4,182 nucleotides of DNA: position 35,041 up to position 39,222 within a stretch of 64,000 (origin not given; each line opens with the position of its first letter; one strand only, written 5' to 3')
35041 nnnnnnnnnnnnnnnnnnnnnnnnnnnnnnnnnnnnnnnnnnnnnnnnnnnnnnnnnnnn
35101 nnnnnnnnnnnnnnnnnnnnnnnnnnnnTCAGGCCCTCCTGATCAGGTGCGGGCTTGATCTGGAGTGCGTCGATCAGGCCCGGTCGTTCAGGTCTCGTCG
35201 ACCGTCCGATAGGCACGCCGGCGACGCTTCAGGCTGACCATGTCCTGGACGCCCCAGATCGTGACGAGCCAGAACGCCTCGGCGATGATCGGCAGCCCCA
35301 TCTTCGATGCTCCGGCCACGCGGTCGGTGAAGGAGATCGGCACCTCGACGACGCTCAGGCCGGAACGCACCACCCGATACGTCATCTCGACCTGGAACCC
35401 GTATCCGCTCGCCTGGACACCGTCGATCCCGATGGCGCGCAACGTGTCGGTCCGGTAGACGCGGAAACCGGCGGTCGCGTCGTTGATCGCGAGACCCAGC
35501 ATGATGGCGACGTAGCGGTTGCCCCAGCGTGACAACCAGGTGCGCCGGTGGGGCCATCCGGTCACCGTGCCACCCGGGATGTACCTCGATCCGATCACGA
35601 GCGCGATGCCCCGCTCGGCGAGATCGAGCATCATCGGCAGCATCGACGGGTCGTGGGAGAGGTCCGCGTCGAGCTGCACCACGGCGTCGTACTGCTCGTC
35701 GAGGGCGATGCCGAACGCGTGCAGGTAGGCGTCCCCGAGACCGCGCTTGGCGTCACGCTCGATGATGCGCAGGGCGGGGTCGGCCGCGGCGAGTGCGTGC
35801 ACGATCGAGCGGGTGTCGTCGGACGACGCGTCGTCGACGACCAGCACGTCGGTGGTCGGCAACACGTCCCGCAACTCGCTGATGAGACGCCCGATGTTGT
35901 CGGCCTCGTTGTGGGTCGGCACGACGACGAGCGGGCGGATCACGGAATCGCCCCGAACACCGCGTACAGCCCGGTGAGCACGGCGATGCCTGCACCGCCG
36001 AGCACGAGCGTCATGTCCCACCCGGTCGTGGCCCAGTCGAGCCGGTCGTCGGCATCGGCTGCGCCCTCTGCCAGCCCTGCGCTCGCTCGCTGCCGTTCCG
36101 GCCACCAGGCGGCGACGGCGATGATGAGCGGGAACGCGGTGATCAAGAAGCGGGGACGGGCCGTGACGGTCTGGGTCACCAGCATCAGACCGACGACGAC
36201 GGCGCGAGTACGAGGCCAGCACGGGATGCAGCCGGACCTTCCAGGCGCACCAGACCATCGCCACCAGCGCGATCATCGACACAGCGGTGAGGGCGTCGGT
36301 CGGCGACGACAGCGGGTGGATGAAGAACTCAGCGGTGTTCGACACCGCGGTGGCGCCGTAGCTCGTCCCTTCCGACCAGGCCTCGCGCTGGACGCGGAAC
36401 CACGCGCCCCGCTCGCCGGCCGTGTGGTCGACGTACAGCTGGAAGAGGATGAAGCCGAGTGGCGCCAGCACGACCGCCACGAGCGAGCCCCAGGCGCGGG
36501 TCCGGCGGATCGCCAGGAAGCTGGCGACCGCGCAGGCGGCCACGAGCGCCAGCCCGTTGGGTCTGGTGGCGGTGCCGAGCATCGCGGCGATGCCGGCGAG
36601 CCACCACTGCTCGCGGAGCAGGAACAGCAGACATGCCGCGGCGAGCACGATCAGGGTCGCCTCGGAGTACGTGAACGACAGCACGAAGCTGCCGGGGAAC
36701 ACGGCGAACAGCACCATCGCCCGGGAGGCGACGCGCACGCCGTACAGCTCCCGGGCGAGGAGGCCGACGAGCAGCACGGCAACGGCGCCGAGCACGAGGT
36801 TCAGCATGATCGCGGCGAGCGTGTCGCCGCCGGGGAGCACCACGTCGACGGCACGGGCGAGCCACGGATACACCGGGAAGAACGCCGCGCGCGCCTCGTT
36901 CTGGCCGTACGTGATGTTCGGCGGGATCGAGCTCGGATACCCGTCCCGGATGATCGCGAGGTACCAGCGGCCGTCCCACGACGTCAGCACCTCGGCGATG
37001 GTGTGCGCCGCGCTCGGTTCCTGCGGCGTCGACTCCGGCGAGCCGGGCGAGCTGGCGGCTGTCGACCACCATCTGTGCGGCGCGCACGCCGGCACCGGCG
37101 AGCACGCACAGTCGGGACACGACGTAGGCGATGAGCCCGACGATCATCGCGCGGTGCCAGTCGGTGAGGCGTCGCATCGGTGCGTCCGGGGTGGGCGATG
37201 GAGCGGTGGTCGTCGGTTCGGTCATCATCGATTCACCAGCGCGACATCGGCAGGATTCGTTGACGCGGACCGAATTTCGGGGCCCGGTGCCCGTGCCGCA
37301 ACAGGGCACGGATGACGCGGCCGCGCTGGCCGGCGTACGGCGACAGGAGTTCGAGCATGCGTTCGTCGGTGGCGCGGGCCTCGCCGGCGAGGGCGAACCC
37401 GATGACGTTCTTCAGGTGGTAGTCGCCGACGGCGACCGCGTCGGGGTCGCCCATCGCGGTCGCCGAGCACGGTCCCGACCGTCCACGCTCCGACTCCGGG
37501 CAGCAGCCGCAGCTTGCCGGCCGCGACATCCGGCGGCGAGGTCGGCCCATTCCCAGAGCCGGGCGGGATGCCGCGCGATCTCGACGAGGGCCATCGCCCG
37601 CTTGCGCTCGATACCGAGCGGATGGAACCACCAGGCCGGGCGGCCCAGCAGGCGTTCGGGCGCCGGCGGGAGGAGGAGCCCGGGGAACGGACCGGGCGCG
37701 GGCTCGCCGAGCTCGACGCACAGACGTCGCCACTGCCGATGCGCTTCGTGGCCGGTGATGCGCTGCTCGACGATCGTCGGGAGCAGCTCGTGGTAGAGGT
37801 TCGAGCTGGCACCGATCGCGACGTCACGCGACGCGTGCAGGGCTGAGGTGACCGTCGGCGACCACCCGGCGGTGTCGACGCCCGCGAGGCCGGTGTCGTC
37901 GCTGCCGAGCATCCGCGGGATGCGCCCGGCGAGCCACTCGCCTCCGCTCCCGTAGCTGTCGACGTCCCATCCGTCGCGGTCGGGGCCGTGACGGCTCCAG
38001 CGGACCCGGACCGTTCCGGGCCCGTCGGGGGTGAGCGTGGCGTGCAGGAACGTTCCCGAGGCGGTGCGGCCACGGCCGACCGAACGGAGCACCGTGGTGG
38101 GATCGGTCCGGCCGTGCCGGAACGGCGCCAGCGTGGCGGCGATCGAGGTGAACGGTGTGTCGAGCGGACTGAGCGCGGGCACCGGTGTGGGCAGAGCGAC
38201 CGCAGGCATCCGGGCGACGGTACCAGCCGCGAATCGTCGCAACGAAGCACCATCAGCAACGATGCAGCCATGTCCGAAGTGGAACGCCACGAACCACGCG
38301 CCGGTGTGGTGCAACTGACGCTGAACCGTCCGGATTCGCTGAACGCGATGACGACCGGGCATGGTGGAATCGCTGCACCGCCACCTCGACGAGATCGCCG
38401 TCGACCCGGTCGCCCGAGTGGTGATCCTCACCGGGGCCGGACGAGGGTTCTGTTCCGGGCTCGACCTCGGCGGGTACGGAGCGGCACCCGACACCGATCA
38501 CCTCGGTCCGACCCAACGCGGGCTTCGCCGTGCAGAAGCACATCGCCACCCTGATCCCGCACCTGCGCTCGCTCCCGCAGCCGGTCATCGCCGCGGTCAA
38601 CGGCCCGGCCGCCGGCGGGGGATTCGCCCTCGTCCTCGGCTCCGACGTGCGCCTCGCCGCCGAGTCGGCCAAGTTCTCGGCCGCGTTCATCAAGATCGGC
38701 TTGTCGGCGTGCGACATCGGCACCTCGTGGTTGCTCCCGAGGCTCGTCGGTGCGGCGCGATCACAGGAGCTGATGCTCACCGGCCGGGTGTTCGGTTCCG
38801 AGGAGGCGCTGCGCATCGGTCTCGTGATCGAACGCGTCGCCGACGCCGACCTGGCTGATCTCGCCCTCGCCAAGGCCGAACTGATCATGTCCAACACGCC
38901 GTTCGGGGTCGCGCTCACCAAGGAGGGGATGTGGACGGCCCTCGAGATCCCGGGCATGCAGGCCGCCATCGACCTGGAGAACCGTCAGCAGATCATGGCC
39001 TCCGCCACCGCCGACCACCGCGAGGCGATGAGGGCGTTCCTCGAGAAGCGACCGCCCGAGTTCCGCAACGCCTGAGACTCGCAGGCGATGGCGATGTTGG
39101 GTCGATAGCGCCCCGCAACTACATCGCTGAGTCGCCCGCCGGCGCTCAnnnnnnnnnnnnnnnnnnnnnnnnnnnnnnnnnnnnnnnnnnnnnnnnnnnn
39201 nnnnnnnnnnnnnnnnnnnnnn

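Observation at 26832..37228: AftD-family GT-C in one minus-strand run with a GMC flavoprotein, two SDRs, a Ppm-type synthase and a PIG-V-like GT-C: a possible second lipid-sugar epimerisation module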

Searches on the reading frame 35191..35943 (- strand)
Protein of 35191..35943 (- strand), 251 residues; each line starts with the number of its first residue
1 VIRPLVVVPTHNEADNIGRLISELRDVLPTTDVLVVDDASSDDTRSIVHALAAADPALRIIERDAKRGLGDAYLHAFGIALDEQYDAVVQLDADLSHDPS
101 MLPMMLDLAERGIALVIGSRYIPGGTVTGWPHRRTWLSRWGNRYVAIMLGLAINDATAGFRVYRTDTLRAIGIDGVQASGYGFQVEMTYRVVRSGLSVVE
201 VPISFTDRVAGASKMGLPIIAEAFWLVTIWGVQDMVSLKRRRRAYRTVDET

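Call 60: search_solved_structures(query=window:35191-35943:-, max_evalue=0.001)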
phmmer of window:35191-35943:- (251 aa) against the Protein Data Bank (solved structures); distinct sequences matched with E-value up to 0.001: 14.
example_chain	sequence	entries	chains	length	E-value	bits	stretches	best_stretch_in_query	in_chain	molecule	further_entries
5mlz_A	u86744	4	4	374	2.3e-26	95.9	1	5-218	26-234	Dolichol monophosphate mannose synthase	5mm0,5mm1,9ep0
9hwj_A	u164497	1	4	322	7.7e-07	32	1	5-171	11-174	Undecaprenyl-phosphate 4-deoxy-4-formamido-L-arabinose transferase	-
5eke_A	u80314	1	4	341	2.4e-06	30.4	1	5-126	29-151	Uncharacterized glycosyltransferase sll0501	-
5ekp_C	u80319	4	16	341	2.4e-06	30.4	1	5-126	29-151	Uncharacterized glycosyltransferase sll0501 | Glycosyltransferase sll0501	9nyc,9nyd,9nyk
9nye_A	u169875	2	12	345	2.5e-06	30.3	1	5-126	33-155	Glycosyltransferase sll0501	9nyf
2z87_A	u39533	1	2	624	4.8e-06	29.4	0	6-115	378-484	Chondroitin synthase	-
2z86_A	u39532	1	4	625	4.9e-06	29.4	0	6-115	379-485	Chondroitin synthase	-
9omm_A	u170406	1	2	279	2.5e-05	27.1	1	6-125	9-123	Glycosyltransferase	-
9omj_A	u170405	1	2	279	2.6e-05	27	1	6-125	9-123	Glycosyltransferase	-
9omh_A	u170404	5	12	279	2.6e-05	27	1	6-125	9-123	Glycosyltransferase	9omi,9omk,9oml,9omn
9bhc_C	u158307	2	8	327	3e-05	26.8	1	5-116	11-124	Undecaprenyl-phosphate 4-deoxy-4-formamido-L-arabinose transferase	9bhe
8vxh_A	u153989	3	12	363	4e-05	26.4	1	5-116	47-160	Undecaprenyl-phosphate 4-deoxy-4-formamido-L-arabinose transferase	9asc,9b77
6yv7_B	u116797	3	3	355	0.00058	22.6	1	3-94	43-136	Glycosyl transferase, family 2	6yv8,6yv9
6yv7_A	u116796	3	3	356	0.00058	22.6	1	3-94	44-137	Glycosyl transferase, family 2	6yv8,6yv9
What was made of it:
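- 35188..35943 (-): GT2, a candidate polyprenyl-phosphate-hexose synthase (DPMS/Ppm-type). 251 aa, intact, with no TM segment. Best PDB match is the P. furiosus Dol-P-Man synthase 5mlz at 2.3e-26; the next matches are ArnC and GtrB at 1e-6 to 1e-7 (call 60).
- On Polyprenyl-phosphate mannose/hexose synthase (DPMS/Ppm1/GtrB type GT2): The best PDB match is DPMS 5mlz at 2.3e-26 (call 60).
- The GT2 is closest to Dol-P-Man synthase (call 60).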

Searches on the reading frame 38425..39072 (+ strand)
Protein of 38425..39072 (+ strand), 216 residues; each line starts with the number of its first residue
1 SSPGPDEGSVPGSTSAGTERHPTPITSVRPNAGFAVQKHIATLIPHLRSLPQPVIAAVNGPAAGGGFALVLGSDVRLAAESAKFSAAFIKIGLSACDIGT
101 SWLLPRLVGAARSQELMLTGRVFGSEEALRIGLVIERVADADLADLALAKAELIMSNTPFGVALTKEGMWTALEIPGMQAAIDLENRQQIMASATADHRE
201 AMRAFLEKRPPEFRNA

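Call 65: search_protein_families(library=pfam, proteins=[window:38425-39072:+], max_evalue=0.001)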
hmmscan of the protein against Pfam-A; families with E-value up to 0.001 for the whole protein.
window:38425-39072:+ (216 aa): 2 families
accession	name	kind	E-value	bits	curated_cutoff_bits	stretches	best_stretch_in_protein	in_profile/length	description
PF00378.25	ECH_1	-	1e-36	127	27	1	36-214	73-249/251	Enoyl-CoA hydratase/isomerase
PF16113.10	ECH_2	-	1.8e-15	57.7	27.2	1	43-153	79-187/335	Enoyl-CoA hydratase/isomerase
